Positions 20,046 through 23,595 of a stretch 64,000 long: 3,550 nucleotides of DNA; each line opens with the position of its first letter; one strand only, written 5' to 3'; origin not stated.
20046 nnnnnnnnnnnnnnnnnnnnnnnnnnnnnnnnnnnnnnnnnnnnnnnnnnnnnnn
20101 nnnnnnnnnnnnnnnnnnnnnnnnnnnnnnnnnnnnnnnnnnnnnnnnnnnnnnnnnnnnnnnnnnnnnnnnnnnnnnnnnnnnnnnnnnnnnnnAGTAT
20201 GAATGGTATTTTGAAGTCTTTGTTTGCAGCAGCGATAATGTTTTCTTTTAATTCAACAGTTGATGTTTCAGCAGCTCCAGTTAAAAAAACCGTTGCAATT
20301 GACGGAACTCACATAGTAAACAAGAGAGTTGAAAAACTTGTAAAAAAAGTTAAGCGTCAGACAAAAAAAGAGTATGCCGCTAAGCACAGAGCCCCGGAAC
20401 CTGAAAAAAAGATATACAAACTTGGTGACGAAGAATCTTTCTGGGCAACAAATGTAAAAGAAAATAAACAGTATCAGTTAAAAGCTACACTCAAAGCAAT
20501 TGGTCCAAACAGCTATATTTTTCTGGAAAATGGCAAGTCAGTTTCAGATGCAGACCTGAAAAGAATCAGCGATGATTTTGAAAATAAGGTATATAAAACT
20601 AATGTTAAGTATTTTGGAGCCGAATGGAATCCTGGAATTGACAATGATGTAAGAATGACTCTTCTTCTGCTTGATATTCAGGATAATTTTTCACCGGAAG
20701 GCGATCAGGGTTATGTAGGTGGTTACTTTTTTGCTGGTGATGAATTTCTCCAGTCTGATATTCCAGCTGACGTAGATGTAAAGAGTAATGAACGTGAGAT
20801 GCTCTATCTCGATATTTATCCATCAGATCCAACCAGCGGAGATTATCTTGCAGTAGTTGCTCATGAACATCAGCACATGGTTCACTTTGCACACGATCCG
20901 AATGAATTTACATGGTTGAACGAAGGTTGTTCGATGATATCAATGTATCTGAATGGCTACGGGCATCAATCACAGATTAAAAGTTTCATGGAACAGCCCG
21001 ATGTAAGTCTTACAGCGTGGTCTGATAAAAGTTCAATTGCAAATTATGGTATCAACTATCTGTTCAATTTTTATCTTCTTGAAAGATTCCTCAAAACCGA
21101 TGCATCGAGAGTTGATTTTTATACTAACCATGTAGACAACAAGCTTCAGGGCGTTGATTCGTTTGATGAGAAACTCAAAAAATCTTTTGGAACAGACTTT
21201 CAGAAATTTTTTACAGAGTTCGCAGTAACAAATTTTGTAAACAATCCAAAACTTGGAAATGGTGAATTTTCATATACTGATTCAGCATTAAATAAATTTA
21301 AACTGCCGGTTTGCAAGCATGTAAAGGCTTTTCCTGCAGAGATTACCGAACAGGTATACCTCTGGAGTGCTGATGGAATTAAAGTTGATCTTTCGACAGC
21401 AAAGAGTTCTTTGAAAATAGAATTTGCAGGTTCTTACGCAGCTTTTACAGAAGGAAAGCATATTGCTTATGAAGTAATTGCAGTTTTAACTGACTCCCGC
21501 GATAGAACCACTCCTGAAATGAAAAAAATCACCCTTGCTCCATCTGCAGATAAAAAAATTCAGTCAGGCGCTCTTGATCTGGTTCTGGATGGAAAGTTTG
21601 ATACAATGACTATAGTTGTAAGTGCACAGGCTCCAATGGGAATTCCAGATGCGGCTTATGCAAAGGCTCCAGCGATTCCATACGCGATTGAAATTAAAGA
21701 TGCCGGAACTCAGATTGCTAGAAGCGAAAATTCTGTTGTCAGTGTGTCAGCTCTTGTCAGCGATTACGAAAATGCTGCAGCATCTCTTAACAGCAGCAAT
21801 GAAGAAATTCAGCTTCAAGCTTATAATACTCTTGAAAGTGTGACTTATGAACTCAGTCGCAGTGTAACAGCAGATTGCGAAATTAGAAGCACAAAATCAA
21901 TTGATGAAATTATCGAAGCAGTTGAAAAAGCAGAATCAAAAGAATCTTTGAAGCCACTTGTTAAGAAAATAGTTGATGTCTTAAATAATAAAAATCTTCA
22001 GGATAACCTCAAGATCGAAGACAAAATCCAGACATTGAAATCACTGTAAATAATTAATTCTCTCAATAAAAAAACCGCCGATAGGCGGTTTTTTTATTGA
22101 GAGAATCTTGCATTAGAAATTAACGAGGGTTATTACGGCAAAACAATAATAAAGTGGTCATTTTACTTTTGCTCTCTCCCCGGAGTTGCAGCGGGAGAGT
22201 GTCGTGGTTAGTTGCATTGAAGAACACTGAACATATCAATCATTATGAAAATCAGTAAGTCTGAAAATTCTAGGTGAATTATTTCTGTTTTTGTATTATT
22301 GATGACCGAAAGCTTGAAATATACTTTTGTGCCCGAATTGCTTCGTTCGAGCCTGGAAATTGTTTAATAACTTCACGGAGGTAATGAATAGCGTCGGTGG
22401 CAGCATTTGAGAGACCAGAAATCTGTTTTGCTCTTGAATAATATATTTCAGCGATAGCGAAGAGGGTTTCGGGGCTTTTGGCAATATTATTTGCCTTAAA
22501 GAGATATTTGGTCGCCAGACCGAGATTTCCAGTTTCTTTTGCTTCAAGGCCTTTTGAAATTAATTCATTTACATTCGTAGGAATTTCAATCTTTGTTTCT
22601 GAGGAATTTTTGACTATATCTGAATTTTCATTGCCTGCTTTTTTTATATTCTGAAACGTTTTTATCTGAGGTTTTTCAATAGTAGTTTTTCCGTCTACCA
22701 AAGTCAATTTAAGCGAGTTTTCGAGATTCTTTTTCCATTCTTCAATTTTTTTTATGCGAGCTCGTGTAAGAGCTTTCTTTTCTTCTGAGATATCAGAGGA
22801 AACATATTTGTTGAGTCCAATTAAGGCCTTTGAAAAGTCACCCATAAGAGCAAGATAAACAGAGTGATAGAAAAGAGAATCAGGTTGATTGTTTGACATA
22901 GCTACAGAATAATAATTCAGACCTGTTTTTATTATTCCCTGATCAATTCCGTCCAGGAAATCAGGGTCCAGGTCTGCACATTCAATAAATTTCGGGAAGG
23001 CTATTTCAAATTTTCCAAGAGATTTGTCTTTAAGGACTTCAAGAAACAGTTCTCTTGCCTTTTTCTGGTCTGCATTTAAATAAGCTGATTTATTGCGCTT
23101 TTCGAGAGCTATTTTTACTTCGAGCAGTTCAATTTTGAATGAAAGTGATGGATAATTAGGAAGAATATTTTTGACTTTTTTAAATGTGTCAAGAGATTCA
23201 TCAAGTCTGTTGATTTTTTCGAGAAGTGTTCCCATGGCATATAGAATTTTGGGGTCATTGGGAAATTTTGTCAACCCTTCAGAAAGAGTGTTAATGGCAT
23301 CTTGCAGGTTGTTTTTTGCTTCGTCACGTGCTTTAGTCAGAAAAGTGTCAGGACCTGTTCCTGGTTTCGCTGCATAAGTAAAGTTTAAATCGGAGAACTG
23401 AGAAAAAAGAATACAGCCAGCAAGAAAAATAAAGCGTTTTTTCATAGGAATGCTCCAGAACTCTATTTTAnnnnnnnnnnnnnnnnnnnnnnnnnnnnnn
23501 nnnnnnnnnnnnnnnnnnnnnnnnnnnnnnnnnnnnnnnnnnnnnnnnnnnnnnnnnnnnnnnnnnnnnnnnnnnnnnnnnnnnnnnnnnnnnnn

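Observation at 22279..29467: Six-gene envelope operon: 1044-aa lipoprotein + two TPR proteins + two pseudopilins with Ala(-1) + a degenerate pseudopilin-like protein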

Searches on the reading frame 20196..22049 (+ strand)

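Call 12: search_protein_families(library=pfam, proteins=[window:20196-22049:+], max_evalue=0.001)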
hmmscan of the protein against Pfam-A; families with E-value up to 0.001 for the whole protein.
window:20196-22049:+ (617 aa): 0 families

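Call 46: search_protein_families(library=ncbifam, proteins=[window:20196-22049:+], max_evalue=0.001)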
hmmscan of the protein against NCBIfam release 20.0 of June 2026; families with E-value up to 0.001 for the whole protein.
window:20196-22049:+ (617 aa): 1 family
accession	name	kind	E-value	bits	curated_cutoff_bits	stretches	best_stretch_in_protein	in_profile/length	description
NF045524.1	MXAN_6640_HExxH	subfamily_domain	2.7e-10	40.4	140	1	217-366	111-261/290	MXAN_6640 family putative metalloprotease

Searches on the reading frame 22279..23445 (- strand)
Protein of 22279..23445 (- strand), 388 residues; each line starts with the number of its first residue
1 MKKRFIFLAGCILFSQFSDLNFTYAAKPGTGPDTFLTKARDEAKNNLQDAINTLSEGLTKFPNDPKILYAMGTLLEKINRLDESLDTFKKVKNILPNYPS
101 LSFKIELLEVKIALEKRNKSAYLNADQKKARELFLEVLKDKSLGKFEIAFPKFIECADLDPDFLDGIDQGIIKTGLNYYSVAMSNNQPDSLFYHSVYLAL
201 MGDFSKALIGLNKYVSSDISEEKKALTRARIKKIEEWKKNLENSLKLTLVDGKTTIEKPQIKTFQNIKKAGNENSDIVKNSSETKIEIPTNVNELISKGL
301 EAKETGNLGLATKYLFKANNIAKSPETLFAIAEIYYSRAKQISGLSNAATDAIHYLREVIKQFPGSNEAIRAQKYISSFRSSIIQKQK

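Call 3: search_protein_families(library=pfam, proteins=[window:22279-23445:-], max_evalue=1)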
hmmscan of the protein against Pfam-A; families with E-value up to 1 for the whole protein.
window:22279-23445:- (388 aa): 12 families
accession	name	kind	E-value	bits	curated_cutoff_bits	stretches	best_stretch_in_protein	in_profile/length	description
PF14559.12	TPR_19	-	2.4e-07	31.4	25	1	44-98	4-58/68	Tetratricopeptide repeat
PF07719.23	TPR_2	-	3.7e-07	30.2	27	1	65-98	1-34/34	Tetratricopeptide repeat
PF13174.12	TPR_6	-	4.9e-07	30.4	26.3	1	327-366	2-33/33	Tetratricopeptide repeat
PF13428.12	TPR_14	-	1.5e-05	25.7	23.5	1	43-73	13-43/44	Tetratricopeptide repeat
PF13414.12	TPR_11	-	0.00023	21.2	26.8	1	44-77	7-40/42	TPR repeat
PF00515.34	TPR_1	-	0.00024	21.2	27.8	1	65-98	1-34/34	Tetratricopeptide repeat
PF13432.12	TPR_16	-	0.00043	21.1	32.7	1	44-96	10-62/65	Tetratricopeptide repeat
PF13431.12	TPR_17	-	0.0014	19.2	24.4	1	57-85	5-33/34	Tetratricopeptide repeat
PF12895.13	ANAPC3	-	0.0015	19.2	27.2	0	182-214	17-49/82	Anaphase-promoting complex, cyclosome, subunit 3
PF07889.17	DUF1664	-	0.028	14.9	34.6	1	44-92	36-82/124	Protein of unknown function (DUF1664)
PF12474.13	PKK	-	0.14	12.7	25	1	104-142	37-75/139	Polo kinase kinase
PF13181.12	TPR_8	-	0.15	12.8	25.7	0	66-94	2-30/34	Tetratricopeptide repeat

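Call 4: search_protein_families(library=ncbifam, proteins=[window:22279-23445:-], max_evalue=1)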
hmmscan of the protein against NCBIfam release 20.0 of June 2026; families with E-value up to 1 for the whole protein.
window:22279-23445:- (388 aa): 7 families
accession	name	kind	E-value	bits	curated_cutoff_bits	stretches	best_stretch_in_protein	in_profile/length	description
TIGR02795.1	tol_pal_ybgF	equivalog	4.3e-07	30.6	90.1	2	321-374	72-117/119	tol-pal system protein YbgF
NF040959.1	MamA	equivalog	4.2e-05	23.1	200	1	46-98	120-172/204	magnetosome protein MamA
TIGR03302.1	OM_YfiO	subfamily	6.6e-05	22.5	81.4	1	323-385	105-167/239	outer membrane protein assembly factor BamD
NF047371.1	FlcA_CTERM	equivalog_domain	0.0003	19.4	300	1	44-96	486-538/646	periplasmic flagellar collar protein FlcA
TIGR02521.1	type_IV_pilW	equivalog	0.0038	16.8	154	0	44-98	44-98/234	type IV pilus biogenesis/stability protein PilW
NF033762.1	social_mot_Tgl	equivalog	0.0076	15.6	225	1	43-100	43-101/252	social motility TPR repeat lipoprotein Tgl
TIGR02552.1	LcrH_SycD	equivalog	0.12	12.1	104.8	0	43-97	64-118/136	SycD/LcrH family type III secretion system chaperone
